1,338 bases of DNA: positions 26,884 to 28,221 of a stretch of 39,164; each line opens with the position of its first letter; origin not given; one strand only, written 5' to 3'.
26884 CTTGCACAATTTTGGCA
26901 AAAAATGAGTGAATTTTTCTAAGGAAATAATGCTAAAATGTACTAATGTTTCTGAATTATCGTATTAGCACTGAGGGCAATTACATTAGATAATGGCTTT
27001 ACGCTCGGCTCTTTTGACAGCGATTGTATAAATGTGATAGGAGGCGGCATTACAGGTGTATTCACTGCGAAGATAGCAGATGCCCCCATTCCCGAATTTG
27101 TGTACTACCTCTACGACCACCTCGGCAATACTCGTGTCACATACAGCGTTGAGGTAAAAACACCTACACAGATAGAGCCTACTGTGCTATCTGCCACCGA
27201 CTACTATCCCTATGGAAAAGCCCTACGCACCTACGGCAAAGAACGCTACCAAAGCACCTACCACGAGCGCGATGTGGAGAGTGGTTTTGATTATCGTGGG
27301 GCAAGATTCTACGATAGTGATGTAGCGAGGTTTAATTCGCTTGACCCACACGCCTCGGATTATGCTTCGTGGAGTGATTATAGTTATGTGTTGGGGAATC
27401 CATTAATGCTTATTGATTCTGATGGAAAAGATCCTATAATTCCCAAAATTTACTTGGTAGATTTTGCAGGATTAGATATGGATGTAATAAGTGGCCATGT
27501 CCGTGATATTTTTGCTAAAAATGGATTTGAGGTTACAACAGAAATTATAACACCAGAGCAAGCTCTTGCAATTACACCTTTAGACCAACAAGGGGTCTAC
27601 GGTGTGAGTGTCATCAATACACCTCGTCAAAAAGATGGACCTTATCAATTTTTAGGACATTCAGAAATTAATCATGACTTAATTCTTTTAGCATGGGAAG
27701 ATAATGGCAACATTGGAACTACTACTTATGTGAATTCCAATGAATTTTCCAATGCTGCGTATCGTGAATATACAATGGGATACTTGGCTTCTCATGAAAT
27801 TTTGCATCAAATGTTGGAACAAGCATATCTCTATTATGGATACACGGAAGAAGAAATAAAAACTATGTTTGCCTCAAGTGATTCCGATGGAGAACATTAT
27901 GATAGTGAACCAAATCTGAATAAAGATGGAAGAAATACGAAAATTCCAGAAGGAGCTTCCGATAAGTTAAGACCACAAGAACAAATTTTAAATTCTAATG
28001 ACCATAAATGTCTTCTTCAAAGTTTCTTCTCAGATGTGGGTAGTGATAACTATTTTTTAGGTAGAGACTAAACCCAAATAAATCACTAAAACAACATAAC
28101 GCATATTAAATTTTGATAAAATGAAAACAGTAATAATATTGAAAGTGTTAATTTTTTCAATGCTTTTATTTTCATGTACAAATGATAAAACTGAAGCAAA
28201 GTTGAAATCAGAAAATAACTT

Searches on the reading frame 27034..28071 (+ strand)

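Call 26: search_protein_families(library=pfam, proteins=[window:27034-28071:+], max_evalue=0.001)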
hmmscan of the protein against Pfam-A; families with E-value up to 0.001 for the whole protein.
window:27034-28071:+ (345 aa): 0 families

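Call 62: search_protein_families(library=ncbifam, proteins=[window:27034-28071:+], max_evalue=0.01)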
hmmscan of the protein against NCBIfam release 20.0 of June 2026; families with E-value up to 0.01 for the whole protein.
window:27034-28071:+ (345 aa): 1 family
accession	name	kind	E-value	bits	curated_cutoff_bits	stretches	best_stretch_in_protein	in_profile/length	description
TIGR03696.1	Rhs_assc_core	domain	1.4e-13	51.1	32.5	1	57-131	1-75/76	RHS repeat-associated core domain-containing protein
